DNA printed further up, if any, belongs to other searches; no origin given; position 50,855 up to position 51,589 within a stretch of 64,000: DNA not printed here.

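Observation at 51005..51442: Orphan flgB homolog without flgC/fliE or any other flagellar gene nearby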

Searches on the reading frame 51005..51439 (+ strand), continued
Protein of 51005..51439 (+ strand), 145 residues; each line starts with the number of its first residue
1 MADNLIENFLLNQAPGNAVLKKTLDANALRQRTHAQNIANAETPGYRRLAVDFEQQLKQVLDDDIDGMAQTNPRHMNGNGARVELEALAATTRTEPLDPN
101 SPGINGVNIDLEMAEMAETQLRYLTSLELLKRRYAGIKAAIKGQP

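Call 28: find_encoding_contigs(protein=P0114, flank=10000, max_places=2)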
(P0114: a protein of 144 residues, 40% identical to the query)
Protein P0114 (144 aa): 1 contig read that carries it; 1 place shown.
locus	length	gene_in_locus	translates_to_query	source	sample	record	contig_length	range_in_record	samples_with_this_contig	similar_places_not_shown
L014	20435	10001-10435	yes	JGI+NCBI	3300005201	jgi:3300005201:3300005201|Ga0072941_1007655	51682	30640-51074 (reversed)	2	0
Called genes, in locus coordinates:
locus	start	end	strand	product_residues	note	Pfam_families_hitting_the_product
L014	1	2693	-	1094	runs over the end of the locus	PF25596:CPSase_L_D1, PF02786:CPSase_L_D2, PF02787:CPSase_L_D3, PF25596:CPSase_L_D1, PF02222:ATP-grasp, PF02786:CPSase_L_D2, PF08443:RimK (weak), PF02142:MGS, +5 more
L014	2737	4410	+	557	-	PF08757:CotH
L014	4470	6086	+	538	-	PF02743:dCache_1 (weak), PF00990:GGDEF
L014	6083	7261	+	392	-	PF12729:4HB_MCP_1, PF06103:DUF948 (faint), PF00015:MCPsignal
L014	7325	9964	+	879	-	PF07549:Sec_GG (faint), PF21760:SecD_1st, PF22599:SecDF_P1_head, PF02355:SecD_SecF_C, PF03176:MMPL, PF02355:SecD_SecF_C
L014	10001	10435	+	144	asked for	-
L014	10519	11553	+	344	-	PF01547:SBP_bac_1, PF13531:SBP_bac_11, PF13416:SBP_bac_8, PF13343:SBP_bac_6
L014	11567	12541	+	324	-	PF02463:SMC_N (faint), PF00005:ABC_tran, PF09818:ABC_ATPase (faint), PF13304:AAA_21 (faint), PF08402:TOBE_2 (weak)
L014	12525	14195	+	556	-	PF00528:BPD_transp_1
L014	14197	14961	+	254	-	PF00702:Hydrolase, PF13419:HAD_2, PF13242:Hydrolase_like (weak)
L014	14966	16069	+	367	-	PF00266:Aminotran_5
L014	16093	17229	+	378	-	PF13676:TIR_2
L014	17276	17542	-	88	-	-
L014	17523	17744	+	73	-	-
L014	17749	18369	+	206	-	-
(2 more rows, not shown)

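Call 29: find_encoding_contigs(protein=P0119, flank=10000, max_places=2)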
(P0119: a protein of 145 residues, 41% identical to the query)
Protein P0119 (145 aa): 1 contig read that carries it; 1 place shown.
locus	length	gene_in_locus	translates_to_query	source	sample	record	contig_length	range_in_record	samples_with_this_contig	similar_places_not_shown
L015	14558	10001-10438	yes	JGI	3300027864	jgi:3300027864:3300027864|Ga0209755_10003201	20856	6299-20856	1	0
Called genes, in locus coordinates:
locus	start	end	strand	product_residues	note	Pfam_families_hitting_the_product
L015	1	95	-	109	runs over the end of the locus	-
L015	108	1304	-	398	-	PF00448:SRP54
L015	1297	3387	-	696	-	PF00771:FHIPEP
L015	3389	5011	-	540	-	PF01436:NHL (faint)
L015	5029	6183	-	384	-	PF01066:CDP-OH_P_transf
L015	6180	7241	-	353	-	PF04748:Polysacc_deac_2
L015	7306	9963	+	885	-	PF07549:Sec_GG (faint), PF21760:SecD_1st, PF22599:SecDF_P1_head, PF02355:SecD_SecF_C, PF03176:MMPL, PF02355:SecD_SecF_C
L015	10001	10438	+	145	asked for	-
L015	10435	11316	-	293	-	PF04166:PdxA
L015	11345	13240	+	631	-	PF02784:Orn_Arg_deC_N, PF17810:Arg_decarb_HB, PF17944:Arg_decarbox_C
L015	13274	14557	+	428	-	?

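Call 32: find_homologous_proteins(query=L015:1300-3387:-, max_evalue=1e-20)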
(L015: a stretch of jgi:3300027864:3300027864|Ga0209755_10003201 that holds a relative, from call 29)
Query L015:1300-3387:- (696 aa): 8000 proteins with E <= 1e-20 among 8000 candidates; the best 120 are listed.
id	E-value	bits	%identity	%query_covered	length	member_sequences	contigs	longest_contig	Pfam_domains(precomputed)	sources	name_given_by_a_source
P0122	0.0e+0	1473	100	100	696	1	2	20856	PF00771.26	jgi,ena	-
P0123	0.0e+0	1416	95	100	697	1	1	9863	PF00771.26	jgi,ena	-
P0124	0.0e+0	1390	93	100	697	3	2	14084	PF00771.26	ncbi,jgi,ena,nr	ncbi:MAG: flagellar biosynthesis protein FlhA [Fibromonadales bacterium]|nr:flagellar biosynthesis p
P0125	0.0e+0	1362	92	100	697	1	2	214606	PF00771.26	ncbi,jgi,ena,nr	ncbi:MAG: flagellar biosynthesis protein FlhA [Fibromonadales bacterium]|nr:flagellar biosynthesis p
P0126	0.0e+0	1329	89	100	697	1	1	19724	PF00771.26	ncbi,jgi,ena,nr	ncbi:MAG: flagellar biosynthesis protein FlhA [Fibromonadales bacterium]|nr:flagellar biosynthesis p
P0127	0.0e+0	1312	86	100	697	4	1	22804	PF00771.26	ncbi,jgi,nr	ncbi:MAG: flagellar biosynthesis protein FlhA [Candidatus Fibromonas sp.]|jgi:flagellar biosynthesis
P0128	0.0e+0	1309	86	100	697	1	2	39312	PF00771.26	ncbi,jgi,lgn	-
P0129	0.0e+0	1305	86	100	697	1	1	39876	PF00771.26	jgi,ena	-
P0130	0.0e+0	1304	86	100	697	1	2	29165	PF00771.26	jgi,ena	jgi:flagellar biosynthesis protein FlhA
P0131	0.0e+0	1304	85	100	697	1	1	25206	PF00771.26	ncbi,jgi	-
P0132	0.0e+0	1296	85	100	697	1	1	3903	PF00771.26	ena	-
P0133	0.0e+0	1295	85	100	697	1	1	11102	PF00771.26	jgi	jgi:flagellar biosynthesis protein FlhA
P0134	0.0e+0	1284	85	100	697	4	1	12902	PF00771.26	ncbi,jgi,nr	ncbi:MAG: flagellar biosynthesis protein FlhA [Candidatus Fibromonas sp.]|jgi:flagellar biosynthesis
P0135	0.0e+0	1284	84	100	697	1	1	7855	PF00771.26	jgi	jgi:flagellar biosynthesis protein FlhA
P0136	0.0e+0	1280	84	100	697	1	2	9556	PF00771.26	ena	-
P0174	0.0e+0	1127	76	100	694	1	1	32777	PF00771.26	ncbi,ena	-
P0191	3.0e-289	979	67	100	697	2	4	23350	PF00771.26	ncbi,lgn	-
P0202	3.8e-274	929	66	97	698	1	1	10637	PF00771.26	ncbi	-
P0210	3.0e-263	893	62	98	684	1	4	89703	PF00771.26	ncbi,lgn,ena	-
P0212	4.8e-263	892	61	98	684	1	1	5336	PF00771.26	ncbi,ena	-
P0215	5.7e-261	885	61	98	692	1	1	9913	PF00771.26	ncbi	-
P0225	4.0e-258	876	61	98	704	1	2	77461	PF00771.26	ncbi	-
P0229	1.5e-257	874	61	97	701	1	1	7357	PF00771.26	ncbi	-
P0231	4.0e-257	873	61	97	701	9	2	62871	PF00771.26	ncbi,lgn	-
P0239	2.1e-256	870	61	97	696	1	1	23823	PF00771.26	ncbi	-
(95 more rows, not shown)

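Call 33: find_encoding_contigs(protein=P0210, flank=10000, max_places=3)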
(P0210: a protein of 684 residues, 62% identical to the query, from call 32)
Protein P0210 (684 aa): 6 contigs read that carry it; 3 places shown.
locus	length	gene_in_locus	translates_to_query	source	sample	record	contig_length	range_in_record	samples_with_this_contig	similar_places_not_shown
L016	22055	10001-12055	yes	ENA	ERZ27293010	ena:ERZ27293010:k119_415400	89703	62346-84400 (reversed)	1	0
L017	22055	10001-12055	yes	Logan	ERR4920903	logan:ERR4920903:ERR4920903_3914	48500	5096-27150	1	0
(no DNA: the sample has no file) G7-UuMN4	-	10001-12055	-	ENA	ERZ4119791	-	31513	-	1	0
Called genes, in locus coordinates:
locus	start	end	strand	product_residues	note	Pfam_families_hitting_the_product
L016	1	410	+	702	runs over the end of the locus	PF00460:Flg_bb_rod, PF22692:LlgE_F_G_D1, PF07559:FlgE_D2, PF06429:Flg_bbr_C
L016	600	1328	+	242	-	PF01618:MotA_ExbB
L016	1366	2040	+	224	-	PF13677:MotB_plug, PF00691:OmpA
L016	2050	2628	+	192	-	PF03748:FliL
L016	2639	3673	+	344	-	PF02154:FliM, PF01052:FliMN_C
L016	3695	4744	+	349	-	PF13690:CheX (weak), PF28396:SepQ_C (faint), PF01052:FliMN_C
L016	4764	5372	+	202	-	PF04347:FliO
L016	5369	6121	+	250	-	PF00813:FliP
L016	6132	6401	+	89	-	PF01313:Bac_export_3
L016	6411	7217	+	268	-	PF01311:Bac_export_1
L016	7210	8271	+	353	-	PF01312:Bac_export_2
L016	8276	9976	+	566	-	PF01436:NHL (faint)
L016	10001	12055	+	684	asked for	PF00771:FHIPEP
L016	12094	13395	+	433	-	PF00448:SRP54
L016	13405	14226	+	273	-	PF10609:ParA, PF13614:AAA_31 (weak), PF01656:CbiA, PF02374:ArsA_ATPase (faint)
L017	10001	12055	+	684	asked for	PF00771:FHIPEP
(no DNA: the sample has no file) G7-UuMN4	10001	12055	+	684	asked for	PF00771:FHIPEP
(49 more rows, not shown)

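Call 35: find_related_loci(query=A2, collection=genome_contigs, flank=10000)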
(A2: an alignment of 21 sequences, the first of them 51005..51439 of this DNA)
Query A2 (145 aa) in genome_contigs; peptide patterns used: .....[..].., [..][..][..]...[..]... (x = any residue, [..] = any of these).
64 stretches matched a pattern; 25 encode a relative of the query (tblastn E <= 1e-3); 25 distinct loci.
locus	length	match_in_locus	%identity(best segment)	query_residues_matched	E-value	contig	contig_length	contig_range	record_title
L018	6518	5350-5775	64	1-143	7e-57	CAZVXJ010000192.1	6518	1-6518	MAG TPA_asm: uncultured Alphaproteobacteria bacterium isolate SRP173033_co3_141 genome assembly, contig: NODE_17503_leng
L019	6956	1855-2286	64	1-144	9e-57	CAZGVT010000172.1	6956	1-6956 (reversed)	MAG TPA_asm: uncultured Alphaproteobacteria bacterium isolate binchicken_co16_333 genome assembly, contig: NODE_17782_le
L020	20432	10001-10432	64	1-144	9e-56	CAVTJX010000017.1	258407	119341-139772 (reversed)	MAG: uncultured bacterium isolate MFD05674.bin.2.33 genome assembly, contig: contig_83715, whole genome shotgun sequence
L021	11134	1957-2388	65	1-144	2e-55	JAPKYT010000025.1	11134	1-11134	MAG: bacterium isolate LacPavin_0920_SED4_MAG_61_11 LacPavin_0920_SED4_scaffold_774889, whole genome shotgun sequence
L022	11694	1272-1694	57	1-143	6e-51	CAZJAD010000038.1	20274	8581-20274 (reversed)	MAG TPA_asm: uncultured Alphaproteobacteria bacterium isolate binchicken_co89_462 genome assembly, contig: NODE_4641_len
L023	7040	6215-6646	55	1-145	7e-50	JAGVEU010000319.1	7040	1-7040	MAG: Calditrichaeota bacterium isolate DeMMO2_36 c_000000043906, whole genome shotgun sequence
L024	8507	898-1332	62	1-144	1e-48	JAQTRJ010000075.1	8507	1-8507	MAG: bacterium isolate STB_160 NODE_22925_length_8507_cov_2.446539_Sandtown_B, whole genome shotgun sequence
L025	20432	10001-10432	63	1-144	2e-49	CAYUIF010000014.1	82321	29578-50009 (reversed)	MAG TPA_asm: uncultured Alphaproteobacteria bacterium isolate SRP278314_co1_92 genome assembly, contig: NODE_361_length_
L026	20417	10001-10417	56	1-143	3e-45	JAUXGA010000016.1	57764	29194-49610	MAG: bacterium isolate CSMAG_2917 CSMAG_2917_k117_1337969_length_57764_cov_13.9815, whole genome shotgun sequence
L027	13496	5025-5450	52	1-143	3e-44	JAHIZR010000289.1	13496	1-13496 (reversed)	MAG: bacterium isolate Modern_marine.mb.187 Modern_marine.mb.187_k141_1230812, whole genome shotgun sequence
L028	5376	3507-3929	54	1-143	2e-43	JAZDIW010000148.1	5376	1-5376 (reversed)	MAG: bacterium isolate MEGAHIT-group-0.427 k141_11036644, whole genome shotgun sequence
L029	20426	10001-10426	55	1-145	4e-42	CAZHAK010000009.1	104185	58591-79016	MAG TPA_asm: uncultured Alphaproteobacteria bacterium isolate binchicken_co277_95 genome assembly, contig: NODE_436_leng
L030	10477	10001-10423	58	1-144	3e-41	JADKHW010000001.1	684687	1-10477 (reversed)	MAG: bacterium isolate Skiv_18-Q3-R9-52_BATAC.286 tig00002208-10-6865150, whole genome shotgun sequence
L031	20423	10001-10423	58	1-144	3e-41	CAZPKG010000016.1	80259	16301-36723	MAG TPA_asm: uncultured Alphaproteobacteria bacterium isolate binchicken_co199_20 genome assembly, contig: NODE_406_leng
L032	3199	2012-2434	55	1-144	7e-41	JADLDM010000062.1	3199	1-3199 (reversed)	MAG: bacterium isolate SJ276 c_000000491681, whole genome shotgun sequence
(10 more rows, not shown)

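Call 39: search_protein_families(library=pfam, proteins=[L022:1759-5415:+, L022:5550-6005:+, L022:6078-7034:+, L022:426-956:-, L026:10477-14370:+, L026:14420-14878:+, L026:14949-15458:+, L026:9208-9792:-, L026:8335-9198:-, L026:7016-8353:-], max_evalue=0.001)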
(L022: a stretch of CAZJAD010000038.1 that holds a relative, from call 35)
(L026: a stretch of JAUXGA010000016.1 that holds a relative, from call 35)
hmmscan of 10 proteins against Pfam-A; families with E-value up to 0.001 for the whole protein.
L022:1759-5415:+ (1218 aa): 15 families
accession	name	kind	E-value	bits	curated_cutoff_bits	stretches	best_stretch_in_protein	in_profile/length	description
PF13426.13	PAS_9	-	8.6e-67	222.4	27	4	187-288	2-102/103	PAS domain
PF00989.32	PAS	-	7e-61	203.6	22.6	4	56-165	2-113/113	PAS fold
PF08448.16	PAS_4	-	2.4e-57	192.4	23.1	5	182-288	1-106/110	PAS fold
PF08447.18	PAS_3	-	1.7e-36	124.8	25.6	3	325-407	2-85/89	PAS fold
PF13188.13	PAS_8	-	3.9e-35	119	21.8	3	56-105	2-51/65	PAS domain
PF00072.30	Response_reg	-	1.3e-22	80.5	30.2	1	1096-1207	1-110/111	Response regulator receiver domain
PF02518.31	HATPase_c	-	2.9e-22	79.6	26.4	1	953-1074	2-109/111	Histidine kinase-, DNA gyrase B-, and HSP90-like ATPase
PF12860.13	PAS_7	-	8e-17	61.9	27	1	435-549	1-115/115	PAS fold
PF13492.12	GAF_3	-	4.5e-13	50.2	27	1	566-704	1-129/129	GAF domain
PF13185.12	GAF_2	-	7e-12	46.2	28.6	1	566-703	3-136/136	GAF domain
PF01590.32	GAF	-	2.7e-08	34.8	22.4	1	566-702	1-133/133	GAF domain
PF13596.12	PAS_10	-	3.3e-08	34.5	22.1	1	60-166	4-106/106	PAS domain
PF14598.12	PAS_11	-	1.7e-07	31.6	25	0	320-371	10-61/109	PAS domain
PF00512.31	HisKA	-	3e-06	27.6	26.9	1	847-908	3-63/66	His Kinase A (phospho-acceptor) domain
PF24820.1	Diguanyl_cycl_sensor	-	3.8e-05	24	28.1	0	60-104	1-45/109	Diguanylate cyclase-like sensor domain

L022:5550-6005:+ (151 aa): 1 family
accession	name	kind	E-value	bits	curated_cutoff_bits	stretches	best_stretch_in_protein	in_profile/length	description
PF01451.26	LMWPc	-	6.2e-17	62.6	23.2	1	10-141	1-143/144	Low molecular weight phosphotyrosine protein phosphatase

L022:6078-7034:+ (318 aa): 1 family
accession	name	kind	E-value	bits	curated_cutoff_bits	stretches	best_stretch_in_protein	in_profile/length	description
PF04055.27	Radical_SAM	-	2.6e-10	41.2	29.5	1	33-156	3-133/166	Radical SAM superfamily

L022:426-956:- (176 aa): 1 family
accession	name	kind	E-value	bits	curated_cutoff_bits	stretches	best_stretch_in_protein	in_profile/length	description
PF10263.15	SprT-like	-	4.4e-11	43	25.6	1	42-133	2-92/108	SprT-like family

L026:10477-14370:+ (1297 aa): 10 families
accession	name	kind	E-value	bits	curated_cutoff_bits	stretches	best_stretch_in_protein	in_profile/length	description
PF13426.13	PAS_9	-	6.4e-66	219.5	27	5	671-774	2-103/103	PAS domain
PF08448.16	PAS_4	-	2.3e-60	202.1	23.1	3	244-353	1-110/110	PAS fold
PF08447.18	PAS_3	-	1.6e-51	173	25.6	3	557-641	4-88/89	PAS fold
PF00989.32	PAS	-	6.6e-42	142.5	22.6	4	239-320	2-84/113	PAS fold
PF13188.13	PAS_8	-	1.2e-31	108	21.8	2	112-158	1-48/65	PAS domain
PF02518.31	HATPase_c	-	3.9e-24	85.7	26.4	1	1023-1145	1-109/111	Histidine kinase-, DNA gyrase B-, and HSP90-like ATPase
PF00072.30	Response_reg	-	3.3e-21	76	30.2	1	1167-1278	1-110/111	Response regulator receiver domain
PF00512.31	HisKA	-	4.7e-10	39.8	26.9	1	918-978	3-62/66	His Kinase A (phospho-acceptor) domain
PF12860.13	PAS_7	-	5.6e-05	23.7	27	0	244-281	1-39/115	PAS fold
PF24820.1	Diguanyl_cycl_sensor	-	0.0002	21.7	28.1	0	118-217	2-105/109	Diguanylate cyclase-like sensor domain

L026:14420-14878:+ (152 aa): 1 family
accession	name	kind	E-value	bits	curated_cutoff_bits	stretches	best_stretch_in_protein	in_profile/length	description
PF01451.26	LMWPc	-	2.3e-18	67.2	23.2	1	15-146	1-143/144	Low molecular weight phosphotyrosine protein phosphatase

L026:14949-15458:+ (169 aa): 2 families
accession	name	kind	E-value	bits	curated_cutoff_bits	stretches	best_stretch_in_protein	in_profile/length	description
PF08241.18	Methyltransf_11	-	3.6e-08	34.4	21.2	1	50-134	1-95/95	Methyltransferase domain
PF13649.12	Methyltransf_25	-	3.2e-06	28.2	27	1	49-130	1-97/97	Methyltransferase domain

L026:9208-9792:- (194 aa): 1 family
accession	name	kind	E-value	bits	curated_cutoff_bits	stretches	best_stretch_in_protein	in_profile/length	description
PF10263.15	SprT-like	-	1.9e-10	41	25.6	1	46-138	4-95/108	SprT-like family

L026:8335-9198:- (287 aa): 1 family
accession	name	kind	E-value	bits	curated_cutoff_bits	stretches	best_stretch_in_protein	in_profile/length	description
PF00494.24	SQS_PSY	-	6.4e-55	187.1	26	1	25-260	2-249/263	Squalene/phytoene synthase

L026:7016-8353:- (445 aa): 10 families
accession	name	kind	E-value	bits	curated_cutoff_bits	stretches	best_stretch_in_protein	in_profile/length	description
PF01593.30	Amino_oxidase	-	1.3e-38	133.9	19.8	1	18-439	1-441/443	Flavin containing amine oxidoreductase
PF13450.12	NAD_binding_8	-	8.9e-13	48.8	21.9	1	13-80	1-68/68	NAD(P)-binding Rossmann-like domain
PF01266.30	DAO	-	6.2e-10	39.6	27.9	1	11-44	2-35/353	FAD dependent oxidoreductase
PF07992.20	Pyr_redox_2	-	1.1e-07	32.1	26.1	1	11-42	3-35/291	Pyridine nucleotide-disulphide oxidoreductase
PF12831.13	FAD_oxidored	-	9e-07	29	27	1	11-83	2-74/416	FAD dependent oxidoreductase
PF00890.30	FAD_binding_2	-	4.2e-06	26.7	20.4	1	11-46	2-37/414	FAD binding domain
PF03486.20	HI0933_like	-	0.00012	22.1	50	0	11-48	3-40/244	HI0933-like protein Rossmann domain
PF00070.33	Pyr_redox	-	0.00017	22.5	22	1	11-44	2-35/82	Pyridine nucleotide-disulphide oxidoreductase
PF01134.28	GIDA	-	0.00021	20.9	22.1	1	11-41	2-33/391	Glucose inhibited division protein A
PF01494.25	FAD_binding_3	-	0.00032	20.5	22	1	9-42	2-35/349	FAD binding domain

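Call 55: list_cluster_members(proteins=[P0210, P0212, P0215, P0225, P0229, P0231, P0239, P0202, P0191, P0174])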
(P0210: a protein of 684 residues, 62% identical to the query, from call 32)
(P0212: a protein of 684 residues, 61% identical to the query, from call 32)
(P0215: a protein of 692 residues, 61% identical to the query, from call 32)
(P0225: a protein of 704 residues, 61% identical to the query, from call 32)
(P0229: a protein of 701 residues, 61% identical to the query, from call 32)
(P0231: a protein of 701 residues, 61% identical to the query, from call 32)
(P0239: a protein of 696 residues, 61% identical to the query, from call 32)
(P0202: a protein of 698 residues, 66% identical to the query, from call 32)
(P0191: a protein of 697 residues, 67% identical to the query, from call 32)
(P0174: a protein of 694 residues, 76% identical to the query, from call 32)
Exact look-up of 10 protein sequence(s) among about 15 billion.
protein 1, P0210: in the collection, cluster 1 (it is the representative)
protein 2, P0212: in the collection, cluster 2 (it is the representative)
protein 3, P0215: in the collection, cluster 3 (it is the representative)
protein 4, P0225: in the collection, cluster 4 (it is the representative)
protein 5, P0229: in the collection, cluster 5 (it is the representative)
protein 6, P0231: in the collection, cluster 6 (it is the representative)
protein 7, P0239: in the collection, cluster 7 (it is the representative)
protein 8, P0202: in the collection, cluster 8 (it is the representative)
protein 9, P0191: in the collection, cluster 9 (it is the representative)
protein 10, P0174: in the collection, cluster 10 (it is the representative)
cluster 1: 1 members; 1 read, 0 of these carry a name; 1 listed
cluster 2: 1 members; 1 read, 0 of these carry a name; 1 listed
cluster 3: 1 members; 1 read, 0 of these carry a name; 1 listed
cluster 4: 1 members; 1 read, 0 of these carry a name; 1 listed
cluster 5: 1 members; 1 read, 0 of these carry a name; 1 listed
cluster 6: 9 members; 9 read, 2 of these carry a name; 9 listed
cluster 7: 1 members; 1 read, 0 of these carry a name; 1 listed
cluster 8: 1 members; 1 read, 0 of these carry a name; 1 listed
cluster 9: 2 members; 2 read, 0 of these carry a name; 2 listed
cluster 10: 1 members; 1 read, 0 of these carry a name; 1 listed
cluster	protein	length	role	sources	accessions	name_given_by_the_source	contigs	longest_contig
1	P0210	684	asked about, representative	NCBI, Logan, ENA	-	-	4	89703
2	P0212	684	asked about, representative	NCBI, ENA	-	-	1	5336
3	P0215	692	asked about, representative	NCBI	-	-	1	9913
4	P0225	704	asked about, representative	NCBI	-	-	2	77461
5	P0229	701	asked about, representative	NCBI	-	-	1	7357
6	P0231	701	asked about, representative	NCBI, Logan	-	-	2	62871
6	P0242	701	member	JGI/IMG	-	flagellar biosynthesis protein FlhA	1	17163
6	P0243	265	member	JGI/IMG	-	flagellar biosynthesis protein FlhA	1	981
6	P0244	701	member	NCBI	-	-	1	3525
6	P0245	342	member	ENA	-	-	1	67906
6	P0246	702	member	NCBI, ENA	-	-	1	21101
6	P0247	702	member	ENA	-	-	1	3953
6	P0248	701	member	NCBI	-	-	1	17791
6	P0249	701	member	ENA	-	-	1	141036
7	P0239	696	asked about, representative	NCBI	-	-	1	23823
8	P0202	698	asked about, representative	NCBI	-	-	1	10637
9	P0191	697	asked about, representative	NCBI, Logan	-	-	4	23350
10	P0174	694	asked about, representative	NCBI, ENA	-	-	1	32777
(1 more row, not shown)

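Call 57: find_related_loci(query=A2, collection=metagenome_contigs, flank=10000)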
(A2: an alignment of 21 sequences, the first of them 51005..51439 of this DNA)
Query A2 (145 aa) in metagenome_contigs; peptide patterns used: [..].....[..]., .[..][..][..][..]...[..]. (x = any residue, [..] = any of these).
150 stretches matched a pattern; 17 encode a relative of the query (tblastn E <= 1e-3); 17 distinct loci.
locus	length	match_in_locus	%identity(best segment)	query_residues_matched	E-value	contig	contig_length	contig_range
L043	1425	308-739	67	1-144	9e-62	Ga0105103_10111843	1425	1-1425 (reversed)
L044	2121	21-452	64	1-144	1e-58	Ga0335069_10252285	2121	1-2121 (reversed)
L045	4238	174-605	64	1-144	8e-56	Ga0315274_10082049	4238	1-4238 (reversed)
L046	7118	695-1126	61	1-144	8e-52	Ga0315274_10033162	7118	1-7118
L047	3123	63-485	57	1-143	2e-51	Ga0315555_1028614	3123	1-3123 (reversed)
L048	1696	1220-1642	57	1-143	1e-52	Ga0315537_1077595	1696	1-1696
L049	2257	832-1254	57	1-143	9e-52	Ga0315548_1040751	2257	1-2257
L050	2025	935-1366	57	1-144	3e-51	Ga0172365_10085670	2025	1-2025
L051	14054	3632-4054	57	1-143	2e-50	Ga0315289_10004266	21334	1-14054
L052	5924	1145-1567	57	1-143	2e-47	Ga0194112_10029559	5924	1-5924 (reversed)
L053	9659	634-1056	58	1-144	4e-42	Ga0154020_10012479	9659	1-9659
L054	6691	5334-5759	57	1-145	9e-42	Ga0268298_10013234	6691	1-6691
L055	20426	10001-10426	55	1-145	1e-40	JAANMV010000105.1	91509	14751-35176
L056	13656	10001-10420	55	1-143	6e-39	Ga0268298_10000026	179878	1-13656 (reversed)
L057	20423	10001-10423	59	1-143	3e-51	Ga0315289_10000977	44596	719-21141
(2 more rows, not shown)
